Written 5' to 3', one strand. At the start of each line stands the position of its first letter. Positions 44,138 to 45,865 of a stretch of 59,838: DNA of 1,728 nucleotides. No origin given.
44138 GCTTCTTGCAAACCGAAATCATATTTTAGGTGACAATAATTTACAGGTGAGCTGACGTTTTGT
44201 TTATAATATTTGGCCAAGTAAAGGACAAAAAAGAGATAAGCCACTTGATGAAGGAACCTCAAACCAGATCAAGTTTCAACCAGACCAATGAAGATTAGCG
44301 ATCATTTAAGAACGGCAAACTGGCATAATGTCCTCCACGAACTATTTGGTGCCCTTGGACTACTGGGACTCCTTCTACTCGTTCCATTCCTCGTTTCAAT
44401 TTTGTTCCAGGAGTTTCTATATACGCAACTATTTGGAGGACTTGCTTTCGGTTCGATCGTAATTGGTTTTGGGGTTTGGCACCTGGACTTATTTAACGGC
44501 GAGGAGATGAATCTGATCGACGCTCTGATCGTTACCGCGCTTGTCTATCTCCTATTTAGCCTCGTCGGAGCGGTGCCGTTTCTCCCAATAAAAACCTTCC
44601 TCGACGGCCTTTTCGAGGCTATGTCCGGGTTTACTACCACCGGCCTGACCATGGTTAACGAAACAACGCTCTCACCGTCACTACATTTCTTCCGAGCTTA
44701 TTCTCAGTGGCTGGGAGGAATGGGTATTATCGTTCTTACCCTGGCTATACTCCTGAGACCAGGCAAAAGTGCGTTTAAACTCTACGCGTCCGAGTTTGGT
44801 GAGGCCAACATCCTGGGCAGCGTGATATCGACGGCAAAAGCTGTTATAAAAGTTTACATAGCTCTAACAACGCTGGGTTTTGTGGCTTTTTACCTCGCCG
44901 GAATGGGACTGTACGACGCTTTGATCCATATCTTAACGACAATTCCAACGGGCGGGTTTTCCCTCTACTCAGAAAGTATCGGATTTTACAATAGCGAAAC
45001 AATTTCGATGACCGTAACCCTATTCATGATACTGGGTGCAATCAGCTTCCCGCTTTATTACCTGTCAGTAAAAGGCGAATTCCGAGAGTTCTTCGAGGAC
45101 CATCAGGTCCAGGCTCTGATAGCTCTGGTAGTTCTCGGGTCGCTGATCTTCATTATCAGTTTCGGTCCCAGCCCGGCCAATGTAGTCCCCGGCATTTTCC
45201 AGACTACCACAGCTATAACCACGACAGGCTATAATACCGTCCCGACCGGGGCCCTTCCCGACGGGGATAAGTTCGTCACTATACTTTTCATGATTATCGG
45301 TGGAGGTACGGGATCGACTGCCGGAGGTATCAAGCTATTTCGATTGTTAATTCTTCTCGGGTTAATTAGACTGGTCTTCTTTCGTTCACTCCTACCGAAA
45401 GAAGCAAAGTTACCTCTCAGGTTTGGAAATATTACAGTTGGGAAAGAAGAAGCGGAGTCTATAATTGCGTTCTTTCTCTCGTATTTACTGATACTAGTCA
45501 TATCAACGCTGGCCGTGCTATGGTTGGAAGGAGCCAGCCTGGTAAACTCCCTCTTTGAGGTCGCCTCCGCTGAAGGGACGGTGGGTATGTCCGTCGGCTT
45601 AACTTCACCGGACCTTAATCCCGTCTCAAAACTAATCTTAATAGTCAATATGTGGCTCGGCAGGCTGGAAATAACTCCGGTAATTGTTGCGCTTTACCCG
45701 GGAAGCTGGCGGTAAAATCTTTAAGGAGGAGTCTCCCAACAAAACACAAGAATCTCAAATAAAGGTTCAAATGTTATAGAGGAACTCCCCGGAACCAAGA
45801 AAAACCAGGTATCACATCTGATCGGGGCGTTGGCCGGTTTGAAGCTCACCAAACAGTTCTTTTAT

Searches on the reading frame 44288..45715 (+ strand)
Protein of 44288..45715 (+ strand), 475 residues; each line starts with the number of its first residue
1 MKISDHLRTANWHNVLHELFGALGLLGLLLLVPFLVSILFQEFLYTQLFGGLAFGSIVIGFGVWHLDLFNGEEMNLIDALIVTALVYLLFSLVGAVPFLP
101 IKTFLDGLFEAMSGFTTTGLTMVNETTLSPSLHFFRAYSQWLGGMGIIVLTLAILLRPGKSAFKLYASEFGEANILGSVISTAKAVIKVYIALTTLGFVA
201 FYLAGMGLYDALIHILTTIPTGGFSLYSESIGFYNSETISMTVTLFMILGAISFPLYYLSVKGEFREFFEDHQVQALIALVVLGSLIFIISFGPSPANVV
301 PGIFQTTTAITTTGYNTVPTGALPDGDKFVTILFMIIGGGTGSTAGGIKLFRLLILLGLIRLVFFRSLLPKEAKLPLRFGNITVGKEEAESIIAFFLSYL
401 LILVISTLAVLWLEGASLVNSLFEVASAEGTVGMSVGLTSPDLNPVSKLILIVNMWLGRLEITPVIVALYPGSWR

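Call 7: search_protein_families(library=pfam, proteins=[window:44288-45715:+])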
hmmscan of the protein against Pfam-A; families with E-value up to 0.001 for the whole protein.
window:44288-45715:+ (475 aa): 1 family
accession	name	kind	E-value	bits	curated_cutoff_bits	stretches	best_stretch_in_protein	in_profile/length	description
PF02386.22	TrkH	-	8.1e-65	219.6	27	1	65-468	21-489/502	Cation transport protein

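Call 24: find_encoding_contigs(protein=window:44288-45715:+, flank=3000, max_places=4)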
Protein window:44288-45715:+ (475 aa): no gene with exactly this product is on record in the collection.
